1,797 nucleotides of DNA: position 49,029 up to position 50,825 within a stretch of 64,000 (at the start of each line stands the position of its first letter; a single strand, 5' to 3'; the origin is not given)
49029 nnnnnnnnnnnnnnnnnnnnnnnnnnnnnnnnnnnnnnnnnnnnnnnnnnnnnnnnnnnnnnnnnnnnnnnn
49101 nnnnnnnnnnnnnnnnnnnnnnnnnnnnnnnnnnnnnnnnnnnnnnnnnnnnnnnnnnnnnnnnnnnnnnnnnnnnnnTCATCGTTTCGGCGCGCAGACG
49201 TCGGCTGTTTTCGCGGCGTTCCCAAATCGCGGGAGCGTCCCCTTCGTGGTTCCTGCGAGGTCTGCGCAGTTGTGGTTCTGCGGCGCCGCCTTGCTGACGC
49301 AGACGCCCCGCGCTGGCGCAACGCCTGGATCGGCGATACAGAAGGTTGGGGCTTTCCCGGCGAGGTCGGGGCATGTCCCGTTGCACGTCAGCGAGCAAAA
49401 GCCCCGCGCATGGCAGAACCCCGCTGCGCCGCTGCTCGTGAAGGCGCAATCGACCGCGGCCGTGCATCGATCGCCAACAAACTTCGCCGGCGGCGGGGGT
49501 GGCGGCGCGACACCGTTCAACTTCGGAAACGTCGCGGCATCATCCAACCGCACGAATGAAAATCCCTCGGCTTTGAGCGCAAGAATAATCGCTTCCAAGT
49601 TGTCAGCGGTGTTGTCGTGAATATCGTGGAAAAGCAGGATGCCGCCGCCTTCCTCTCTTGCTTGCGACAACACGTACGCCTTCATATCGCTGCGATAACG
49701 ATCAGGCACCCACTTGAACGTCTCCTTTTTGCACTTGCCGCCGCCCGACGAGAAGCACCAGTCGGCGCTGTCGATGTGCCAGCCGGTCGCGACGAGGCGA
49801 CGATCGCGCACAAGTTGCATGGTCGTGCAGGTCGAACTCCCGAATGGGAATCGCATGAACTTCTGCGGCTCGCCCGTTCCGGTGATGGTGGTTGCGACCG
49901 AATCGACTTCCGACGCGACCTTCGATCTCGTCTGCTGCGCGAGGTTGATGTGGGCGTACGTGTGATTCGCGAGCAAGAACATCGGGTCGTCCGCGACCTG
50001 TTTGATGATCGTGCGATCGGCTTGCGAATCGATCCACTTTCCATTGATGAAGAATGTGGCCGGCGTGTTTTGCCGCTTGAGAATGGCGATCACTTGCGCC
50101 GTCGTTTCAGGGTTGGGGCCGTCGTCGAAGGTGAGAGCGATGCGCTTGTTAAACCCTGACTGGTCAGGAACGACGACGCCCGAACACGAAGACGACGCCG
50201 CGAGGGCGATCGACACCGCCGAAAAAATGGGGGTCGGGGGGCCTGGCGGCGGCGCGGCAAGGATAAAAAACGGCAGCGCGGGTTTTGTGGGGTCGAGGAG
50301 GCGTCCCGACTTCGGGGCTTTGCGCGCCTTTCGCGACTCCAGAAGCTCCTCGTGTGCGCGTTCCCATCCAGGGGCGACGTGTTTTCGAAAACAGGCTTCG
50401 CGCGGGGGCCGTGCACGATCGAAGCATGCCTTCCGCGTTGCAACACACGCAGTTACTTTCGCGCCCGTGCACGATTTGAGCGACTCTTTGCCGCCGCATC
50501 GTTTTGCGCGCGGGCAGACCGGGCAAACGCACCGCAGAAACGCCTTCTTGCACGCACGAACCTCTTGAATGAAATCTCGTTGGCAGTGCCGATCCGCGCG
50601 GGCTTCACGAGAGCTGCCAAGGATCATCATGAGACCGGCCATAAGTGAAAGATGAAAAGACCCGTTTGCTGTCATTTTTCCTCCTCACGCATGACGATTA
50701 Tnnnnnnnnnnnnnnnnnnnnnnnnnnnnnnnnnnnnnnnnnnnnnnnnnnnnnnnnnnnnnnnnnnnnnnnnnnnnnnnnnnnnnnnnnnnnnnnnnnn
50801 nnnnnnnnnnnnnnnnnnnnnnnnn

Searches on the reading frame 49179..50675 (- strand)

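Call 36: search_protein_families(library=pfam, proteins=[window:49179-50675:-], max_evalue=0.00001)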
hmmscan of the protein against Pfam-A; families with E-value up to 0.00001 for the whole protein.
window:49179-50675:- (498 aa): 1 family
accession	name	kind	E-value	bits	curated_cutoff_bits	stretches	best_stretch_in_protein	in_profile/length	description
PF01522.26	Polysacc_deac_1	-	8.1e-25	87.6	23.1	1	177-291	7-118/124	Polysaccharide deacetylase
